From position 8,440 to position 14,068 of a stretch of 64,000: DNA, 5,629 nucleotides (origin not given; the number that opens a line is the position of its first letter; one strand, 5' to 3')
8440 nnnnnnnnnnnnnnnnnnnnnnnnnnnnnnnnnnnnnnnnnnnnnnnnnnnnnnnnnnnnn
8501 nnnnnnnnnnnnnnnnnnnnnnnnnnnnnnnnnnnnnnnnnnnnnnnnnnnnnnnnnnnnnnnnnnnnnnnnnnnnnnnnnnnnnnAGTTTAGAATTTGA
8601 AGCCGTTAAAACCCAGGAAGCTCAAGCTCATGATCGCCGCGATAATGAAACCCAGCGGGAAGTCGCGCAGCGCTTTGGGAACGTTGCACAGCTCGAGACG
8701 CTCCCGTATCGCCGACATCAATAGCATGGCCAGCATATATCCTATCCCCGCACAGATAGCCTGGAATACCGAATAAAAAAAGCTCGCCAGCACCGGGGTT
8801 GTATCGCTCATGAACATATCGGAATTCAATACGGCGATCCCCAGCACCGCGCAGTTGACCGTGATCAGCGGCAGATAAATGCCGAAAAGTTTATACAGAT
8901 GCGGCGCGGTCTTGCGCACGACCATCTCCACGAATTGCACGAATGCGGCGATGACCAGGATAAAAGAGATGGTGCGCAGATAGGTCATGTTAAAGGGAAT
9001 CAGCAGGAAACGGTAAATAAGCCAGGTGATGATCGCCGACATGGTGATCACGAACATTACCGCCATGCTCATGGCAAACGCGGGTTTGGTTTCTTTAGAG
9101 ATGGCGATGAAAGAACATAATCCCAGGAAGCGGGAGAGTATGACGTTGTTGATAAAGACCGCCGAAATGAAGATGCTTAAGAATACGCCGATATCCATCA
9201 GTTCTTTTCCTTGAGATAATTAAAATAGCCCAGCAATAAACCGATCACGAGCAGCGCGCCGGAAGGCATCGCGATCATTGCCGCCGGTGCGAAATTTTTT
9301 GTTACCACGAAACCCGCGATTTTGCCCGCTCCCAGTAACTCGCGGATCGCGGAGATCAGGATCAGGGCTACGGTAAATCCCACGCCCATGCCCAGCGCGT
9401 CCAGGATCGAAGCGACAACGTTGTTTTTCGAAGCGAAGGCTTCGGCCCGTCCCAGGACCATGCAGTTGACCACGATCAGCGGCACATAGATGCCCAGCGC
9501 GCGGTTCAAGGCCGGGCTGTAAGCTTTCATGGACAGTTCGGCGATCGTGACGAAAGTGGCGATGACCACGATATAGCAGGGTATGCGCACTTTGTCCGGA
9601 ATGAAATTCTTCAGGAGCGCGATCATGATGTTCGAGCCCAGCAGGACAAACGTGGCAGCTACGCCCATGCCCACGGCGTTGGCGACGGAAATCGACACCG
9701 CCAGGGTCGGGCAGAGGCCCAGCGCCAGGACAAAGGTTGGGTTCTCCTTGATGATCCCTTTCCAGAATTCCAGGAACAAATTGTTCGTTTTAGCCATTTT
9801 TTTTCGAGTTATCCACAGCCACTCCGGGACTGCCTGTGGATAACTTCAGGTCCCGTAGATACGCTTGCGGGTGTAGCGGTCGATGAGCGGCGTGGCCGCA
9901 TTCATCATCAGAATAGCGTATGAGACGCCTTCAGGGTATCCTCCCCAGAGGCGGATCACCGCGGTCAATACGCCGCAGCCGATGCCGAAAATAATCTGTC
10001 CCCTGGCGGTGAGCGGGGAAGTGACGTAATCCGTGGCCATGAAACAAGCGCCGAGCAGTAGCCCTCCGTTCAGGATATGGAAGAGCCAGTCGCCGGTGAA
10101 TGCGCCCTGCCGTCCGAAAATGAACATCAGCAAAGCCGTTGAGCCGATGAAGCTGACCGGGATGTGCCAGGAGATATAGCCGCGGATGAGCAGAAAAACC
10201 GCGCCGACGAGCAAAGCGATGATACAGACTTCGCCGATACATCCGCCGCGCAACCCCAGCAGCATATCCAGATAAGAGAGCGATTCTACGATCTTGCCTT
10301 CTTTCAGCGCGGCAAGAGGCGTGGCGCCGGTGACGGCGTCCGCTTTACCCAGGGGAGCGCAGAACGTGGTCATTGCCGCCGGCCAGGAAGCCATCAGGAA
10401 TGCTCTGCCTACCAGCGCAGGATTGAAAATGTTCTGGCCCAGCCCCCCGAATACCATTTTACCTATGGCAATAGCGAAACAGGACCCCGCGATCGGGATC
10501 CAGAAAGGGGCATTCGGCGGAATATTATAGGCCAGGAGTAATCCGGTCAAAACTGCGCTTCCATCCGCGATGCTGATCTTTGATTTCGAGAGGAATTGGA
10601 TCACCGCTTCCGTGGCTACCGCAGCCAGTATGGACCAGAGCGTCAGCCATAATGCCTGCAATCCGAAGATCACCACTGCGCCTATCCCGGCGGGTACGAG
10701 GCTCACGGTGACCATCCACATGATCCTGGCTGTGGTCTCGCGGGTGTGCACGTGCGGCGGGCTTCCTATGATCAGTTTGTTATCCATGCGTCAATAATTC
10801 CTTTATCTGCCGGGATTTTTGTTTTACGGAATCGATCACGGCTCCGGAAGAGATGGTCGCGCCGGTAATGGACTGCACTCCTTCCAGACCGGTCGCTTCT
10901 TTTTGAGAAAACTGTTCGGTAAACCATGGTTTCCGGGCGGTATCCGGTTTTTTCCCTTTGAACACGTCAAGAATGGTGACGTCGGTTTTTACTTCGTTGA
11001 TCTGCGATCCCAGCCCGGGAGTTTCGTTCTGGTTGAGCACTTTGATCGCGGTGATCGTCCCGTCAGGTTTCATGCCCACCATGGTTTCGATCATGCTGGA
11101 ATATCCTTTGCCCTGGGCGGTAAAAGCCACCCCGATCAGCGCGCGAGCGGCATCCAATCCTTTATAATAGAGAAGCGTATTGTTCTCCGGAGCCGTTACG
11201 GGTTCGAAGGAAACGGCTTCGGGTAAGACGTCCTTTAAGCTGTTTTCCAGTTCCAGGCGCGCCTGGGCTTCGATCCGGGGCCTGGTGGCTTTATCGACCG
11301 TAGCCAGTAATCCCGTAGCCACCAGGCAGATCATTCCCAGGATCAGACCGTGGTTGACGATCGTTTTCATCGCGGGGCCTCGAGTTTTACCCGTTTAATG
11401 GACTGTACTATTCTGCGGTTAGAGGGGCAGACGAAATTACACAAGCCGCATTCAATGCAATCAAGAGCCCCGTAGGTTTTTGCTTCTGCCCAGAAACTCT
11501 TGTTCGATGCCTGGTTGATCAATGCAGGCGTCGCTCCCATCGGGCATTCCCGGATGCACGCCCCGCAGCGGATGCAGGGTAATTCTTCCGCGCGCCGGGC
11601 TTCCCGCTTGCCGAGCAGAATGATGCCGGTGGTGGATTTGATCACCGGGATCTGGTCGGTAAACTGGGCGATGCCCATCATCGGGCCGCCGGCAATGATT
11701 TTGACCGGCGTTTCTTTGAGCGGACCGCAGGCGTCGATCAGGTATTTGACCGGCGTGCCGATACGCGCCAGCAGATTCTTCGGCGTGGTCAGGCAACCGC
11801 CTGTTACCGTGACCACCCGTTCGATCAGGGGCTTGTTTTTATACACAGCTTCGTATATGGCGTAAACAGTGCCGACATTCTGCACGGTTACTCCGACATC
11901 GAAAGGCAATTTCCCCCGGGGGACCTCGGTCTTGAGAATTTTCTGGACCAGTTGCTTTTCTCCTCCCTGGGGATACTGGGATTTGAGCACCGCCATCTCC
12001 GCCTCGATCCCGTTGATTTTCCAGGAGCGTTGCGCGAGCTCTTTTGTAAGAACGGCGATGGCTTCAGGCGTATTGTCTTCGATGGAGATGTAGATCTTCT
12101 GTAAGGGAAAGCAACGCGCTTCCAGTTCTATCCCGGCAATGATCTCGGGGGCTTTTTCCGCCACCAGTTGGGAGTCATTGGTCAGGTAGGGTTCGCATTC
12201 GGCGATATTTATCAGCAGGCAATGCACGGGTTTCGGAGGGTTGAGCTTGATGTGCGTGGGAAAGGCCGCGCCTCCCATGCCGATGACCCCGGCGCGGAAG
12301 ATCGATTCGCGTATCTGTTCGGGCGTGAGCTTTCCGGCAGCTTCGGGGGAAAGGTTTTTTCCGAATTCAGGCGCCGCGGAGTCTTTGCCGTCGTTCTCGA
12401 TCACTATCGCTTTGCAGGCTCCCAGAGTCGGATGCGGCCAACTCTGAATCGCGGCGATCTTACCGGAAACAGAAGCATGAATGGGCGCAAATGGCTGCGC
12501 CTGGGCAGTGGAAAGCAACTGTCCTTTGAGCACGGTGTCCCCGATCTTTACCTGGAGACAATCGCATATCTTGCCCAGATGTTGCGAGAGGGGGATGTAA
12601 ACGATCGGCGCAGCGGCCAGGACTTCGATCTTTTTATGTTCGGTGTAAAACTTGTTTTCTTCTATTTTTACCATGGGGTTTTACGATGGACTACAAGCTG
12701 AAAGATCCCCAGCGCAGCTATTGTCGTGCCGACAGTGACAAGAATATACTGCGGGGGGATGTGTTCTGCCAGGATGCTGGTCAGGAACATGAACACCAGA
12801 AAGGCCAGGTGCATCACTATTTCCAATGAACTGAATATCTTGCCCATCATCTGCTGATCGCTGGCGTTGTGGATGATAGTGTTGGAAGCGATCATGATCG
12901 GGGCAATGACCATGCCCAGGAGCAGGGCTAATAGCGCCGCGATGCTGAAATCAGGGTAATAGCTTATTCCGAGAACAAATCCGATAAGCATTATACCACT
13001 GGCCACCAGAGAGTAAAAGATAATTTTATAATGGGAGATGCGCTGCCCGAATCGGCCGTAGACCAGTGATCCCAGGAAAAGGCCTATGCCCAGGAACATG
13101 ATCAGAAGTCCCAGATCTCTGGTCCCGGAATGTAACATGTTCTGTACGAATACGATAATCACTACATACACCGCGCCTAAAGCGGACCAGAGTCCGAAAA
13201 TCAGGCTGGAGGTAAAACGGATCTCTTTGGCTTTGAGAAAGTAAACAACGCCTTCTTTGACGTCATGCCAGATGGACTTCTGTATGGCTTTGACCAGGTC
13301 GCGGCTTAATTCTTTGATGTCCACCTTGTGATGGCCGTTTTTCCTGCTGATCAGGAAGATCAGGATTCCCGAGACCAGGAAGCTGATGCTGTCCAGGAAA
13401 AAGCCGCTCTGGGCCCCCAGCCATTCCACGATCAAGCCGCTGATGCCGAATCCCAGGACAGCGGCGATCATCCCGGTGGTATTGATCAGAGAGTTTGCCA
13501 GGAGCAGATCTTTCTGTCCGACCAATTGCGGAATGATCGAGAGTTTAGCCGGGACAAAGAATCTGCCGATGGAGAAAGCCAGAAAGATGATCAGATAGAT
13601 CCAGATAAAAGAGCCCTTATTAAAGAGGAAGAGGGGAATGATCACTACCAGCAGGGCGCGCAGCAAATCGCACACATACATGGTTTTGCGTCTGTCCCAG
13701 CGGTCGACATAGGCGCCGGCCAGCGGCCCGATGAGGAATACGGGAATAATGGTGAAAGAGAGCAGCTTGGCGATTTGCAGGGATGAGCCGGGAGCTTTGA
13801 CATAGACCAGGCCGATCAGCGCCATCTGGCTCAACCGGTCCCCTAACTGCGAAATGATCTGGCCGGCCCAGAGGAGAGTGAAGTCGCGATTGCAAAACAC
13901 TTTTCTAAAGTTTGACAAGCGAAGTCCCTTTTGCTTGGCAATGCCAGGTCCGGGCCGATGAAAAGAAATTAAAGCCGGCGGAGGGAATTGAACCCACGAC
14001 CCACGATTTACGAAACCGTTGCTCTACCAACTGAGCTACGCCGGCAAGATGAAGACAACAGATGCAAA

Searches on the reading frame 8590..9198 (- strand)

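Call 30: search_protein_families(library=pfam, proteins=[window:8590-9198:-], max_evalue=0.00001)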
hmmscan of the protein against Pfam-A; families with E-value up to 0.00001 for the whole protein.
window:8590-9198:- (202 aa): 1 family
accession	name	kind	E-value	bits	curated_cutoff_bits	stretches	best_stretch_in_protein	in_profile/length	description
PF02508.19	Rnf-Nqr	-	6.2e-53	179.8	23.8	1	7-200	2-173/174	Rnf-Nqr subunit, membrane protein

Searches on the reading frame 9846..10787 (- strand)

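Call 30: search_protein_families(library=pfam, proteins=[window:9846-10787:-], max_evalue=0.00001)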
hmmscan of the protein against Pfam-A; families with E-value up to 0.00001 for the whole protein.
window:9846-10787:- (313 aa): 1 family
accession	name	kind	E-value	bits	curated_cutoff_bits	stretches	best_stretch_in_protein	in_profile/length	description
PF03116.20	NQR2_RnfD_RnfE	-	2e-119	398.8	27.7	1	9-312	4-296/296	NQR2, RnfD, RnfE family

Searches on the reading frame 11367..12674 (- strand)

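Call 30: search_protein_families(library=pfam, proteins=[window:11367-12674:-], max_evalue=0.00001)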
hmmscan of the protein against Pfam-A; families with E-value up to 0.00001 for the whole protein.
window:11367-12674:- (435 aa): 10 families
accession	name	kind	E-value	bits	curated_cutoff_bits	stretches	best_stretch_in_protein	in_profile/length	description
PF01512.22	Complex1_51K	-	3.7e-45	153.9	31.2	1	126-275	2-150/150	Nuo51 FMN-binding domain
PF13375.12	RnfC_N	-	1.3e-24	86.6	25.6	1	2-97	7-101/101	RnfC Barrel sandwich hybrid domain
PF10531.15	SLBB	-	8.8e-10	38.7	27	1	287-336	1-55/55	SLBB domain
PF14697.11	Fer4_21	-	2e-07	31.4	35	1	365-418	6-53/59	4Fe-4S dicluster domain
PF13237.11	Fer4_10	-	2.6e-07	30.9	25.5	1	365-417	7-53/53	4Fe-4S dicluster domain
PF12838.12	Fer4_7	-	3.1e-07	31.2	27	1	367-419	2-51/52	4Fe-4S dicluster domain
PF13187.11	Fer4_9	-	3.5e-07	30.6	27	1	367-419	2-50/52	4Fe-4S dicluster domain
PF13534.11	Fer4_17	-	2.1e-06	28.6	22.2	1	367-419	2-59/61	4Fe-4S dicluster domain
PF13183.11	Fer4_8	-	4.3e-06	27.6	27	0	366-419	4-67/68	4Fe-4S dicluster domain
PF00037.32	Fer4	-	5e-06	26.6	21.1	0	367-381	8-22/24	4Fe-4S binding domain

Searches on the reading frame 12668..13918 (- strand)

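Call 30: search_protein_families(library=pfam, proteins=[window:12668-13918:-], max_evalue=0.00001)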
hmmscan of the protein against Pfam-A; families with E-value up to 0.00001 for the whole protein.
window:12668-13918:- (416 aa): 2 families
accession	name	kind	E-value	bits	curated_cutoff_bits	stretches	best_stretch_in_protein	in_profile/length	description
PF07690.21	MFS_1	-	6.3e-28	98.1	33.4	2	16-257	1-228/347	Major Facilitator Superfamily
PF05977.19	MFS_3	-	7.8e-21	74.5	27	1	10-333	9-316/524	Transmembrane secretion effector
